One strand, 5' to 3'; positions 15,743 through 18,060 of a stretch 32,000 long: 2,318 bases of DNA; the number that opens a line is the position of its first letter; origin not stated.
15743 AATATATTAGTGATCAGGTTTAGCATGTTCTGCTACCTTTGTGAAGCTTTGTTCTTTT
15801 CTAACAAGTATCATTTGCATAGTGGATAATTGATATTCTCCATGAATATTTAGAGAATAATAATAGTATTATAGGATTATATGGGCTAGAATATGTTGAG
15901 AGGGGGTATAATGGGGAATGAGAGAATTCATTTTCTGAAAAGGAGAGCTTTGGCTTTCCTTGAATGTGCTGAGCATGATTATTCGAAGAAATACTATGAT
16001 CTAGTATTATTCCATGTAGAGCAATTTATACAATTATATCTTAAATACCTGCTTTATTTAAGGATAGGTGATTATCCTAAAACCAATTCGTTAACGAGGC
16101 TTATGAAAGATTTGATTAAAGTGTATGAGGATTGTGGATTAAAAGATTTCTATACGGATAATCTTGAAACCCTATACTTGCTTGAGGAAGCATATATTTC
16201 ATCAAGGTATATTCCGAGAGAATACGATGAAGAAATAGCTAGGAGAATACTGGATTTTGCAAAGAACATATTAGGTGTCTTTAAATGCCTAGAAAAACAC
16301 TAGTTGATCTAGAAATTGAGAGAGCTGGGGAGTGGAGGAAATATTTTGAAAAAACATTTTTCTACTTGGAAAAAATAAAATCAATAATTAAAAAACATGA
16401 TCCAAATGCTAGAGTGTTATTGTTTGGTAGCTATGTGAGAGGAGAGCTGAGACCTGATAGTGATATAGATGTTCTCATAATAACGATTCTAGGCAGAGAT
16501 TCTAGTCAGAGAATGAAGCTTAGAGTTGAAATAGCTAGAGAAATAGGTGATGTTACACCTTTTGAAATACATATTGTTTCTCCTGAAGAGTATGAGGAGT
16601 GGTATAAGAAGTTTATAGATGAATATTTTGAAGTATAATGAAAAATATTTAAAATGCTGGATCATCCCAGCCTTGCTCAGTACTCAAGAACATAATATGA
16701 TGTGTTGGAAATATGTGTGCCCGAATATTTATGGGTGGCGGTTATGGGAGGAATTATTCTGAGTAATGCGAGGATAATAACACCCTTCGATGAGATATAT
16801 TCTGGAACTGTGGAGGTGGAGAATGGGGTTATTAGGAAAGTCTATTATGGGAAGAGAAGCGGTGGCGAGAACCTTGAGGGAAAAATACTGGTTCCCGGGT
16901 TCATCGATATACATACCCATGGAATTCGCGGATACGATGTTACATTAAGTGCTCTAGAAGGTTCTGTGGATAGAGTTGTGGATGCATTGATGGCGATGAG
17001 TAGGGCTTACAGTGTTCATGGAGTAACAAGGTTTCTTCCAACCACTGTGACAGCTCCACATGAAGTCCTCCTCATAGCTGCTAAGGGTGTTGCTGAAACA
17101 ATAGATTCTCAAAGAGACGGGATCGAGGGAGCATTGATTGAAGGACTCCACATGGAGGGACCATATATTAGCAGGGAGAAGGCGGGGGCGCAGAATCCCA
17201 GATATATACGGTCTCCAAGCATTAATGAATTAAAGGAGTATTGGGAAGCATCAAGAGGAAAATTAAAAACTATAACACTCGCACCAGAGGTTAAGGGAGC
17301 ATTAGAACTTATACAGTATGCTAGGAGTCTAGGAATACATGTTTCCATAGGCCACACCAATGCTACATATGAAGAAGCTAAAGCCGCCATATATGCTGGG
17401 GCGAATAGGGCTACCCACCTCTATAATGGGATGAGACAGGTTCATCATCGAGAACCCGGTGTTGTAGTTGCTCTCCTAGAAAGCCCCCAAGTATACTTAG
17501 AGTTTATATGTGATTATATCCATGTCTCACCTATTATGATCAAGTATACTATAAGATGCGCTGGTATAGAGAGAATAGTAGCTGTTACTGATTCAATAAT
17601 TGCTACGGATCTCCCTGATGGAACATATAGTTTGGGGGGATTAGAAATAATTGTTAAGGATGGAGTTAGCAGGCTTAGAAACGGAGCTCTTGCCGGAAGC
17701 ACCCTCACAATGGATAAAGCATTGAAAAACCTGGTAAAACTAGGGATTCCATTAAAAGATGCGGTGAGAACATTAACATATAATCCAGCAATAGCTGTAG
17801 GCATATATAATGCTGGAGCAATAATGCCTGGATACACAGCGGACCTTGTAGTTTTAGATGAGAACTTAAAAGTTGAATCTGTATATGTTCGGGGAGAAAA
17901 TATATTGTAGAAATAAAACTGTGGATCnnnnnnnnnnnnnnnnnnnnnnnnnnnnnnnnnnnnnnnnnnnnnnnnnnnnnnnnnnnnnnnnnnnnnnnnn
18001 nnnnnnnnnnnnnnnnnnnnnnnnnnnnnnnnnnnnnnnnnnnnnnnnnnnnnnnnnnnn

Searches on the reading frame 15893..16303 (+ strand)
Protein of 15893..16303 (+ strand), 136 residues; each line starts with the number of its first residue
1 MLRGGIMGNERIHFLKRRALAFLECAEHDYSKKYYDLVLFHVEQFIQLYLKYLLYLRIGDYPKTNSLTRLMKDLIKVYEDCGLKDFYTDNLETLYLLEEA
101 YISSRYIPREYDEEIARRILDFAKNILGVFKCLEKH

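Call 16: search_protein_families(library=pfam, proteins=[window:15893-16303:+])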
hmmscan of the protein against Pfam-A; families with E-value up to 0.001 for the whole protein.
window:15893-16303:+ (136 aa): 1 family
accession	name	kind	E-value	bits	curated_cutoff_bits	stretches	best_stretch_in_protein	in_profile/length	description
PF05168.19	HEPN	-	7.4e-26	91.1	22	1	14-131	3-115/117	HEPN domain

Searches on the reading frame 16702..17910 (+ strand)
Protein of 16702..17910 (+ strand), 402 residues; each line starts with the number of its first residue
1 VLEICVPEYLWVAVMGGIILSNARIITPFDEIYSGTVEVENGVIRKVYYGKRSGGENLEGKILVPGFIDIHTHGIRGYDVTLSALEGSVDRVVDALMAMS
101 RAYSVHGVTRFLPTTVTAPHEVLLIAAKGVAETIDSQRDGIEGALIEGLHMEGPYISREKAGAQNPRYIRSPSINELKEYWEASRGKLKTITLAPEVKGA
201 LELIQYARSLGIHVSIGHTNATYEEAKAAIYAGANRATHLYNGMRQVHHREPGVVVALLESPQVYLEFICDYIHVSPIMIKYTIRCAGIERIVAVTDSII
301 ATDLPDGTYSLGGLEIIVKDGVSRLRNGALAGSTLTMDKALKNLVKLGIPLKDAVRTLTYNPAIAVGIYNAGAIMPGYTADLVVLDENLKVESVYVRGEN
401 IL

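Call 4: search_protein_families(library=pfam, proteins=[window:16702-17910:+])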
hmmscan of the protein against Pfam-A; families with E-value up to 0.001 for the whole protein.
window:16702-17910:+ (402 aa): 2 families
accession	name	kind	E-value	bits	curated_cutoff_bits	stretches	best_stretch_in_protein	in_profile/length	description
PF01979.26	Amidohydro_1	-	8.4e-27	94.7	25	1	62-399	1-343/345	Amidohydrolase family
PF07969.17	Amidohydro_3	-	4.1e-12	46.7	29.7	2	57-102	4-50/472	Amidohydrolase family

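Call 14: search_protein_families(library=ncbifam, proteins=[window:16702-17910:+])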
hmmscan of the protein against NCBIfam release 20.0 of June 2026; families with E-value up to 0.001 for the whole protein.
window:16702-17910:+ (402 aa): 45 families (the best 25 are shown)
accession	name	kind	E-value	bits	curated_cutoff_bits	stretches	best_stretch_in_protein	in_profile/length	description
TIGR00221.1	nagA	equivalog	1.7e-91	307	225.65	1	19-398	6-379/380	N-acetylglucosamine-6-phosphate deacetylase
NF008371.0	PRK11170.1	equivalog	1.7e-69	234.6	483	1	20-400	4-378/382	N-acetylglucosamine-6-phosphate deacetylase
TIGR02318.1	phosphono_phnM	equivalog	1.1e-17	64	390.55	2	19-74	1-57/376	phosphonate metabolism protein PhnM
NF011984.0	PRK15446.1-5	equivalog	4.1e-16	58.8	260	2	18-73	4-60/379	alpha-D-ribose 1-methylphosphonate 5-triphosphate diphosphatase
NF011983.0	PRK15446.1-4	equivalog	2e-15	56.6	486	2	18-75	5-61/379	alpha-D-ribose 1-methylphosphonate 5-triphosphate diphosphatase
TIGR01975.1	isoAsp_dipep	equivalog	6.1e-15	55.3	331.25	1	332-401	306-376/389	beta-aspartyl-peptidase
NF011990.0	PRK15446.2-6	subfamily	2.8e-14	52.6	233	2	348-401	325-382/390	alpha-D-ribose 1-methylphosphonate 5-triphosphate diphosphatase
NF006689.0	PRK09237.1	equivalog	5.5e-14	51.5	371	1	330-387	280-337/383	amidohydrolase/deacetylase family metallohydrolase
TIGR01178.1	ade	equivalog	9.3e-13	47.5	472.5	2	337-401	264-330/552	adenine deaminase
NF011982.0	PRK15446.1-3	equivalog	9.6e-12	44.5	684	1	19-83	2-67/377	alpha-D-ribose 1-methylphosphonate 5-triphosphate diphosphatase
NF011987.0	PRK15446.2-3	subfamily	3.1e-11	42.7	253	1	344-399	321-381/395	alpha-D-ribose 1-methylphosphonate 5-triphosphate diphosphatase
NF011989.0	PRK15446.2-5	equivalog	6.1e-11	41.7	565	1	318-401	292-377/385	alpha-D-ribose 1-methylphosphonate 5-triphosphate diphosphatase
TIGR03178.1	allantoinase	equivalog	1.9e-09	36.9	357.85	1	328-390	326-388/441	allantoinase AllB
NF005759.0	PRK07583.1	equivalog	3.1e-09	36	403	0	344-386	355-397/438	cytosine deaminase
TIGR00857.1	pyrC_multi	subfamily_domain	4.3e-09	35.8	279.05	0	338-388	320-370/412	dihydroorotase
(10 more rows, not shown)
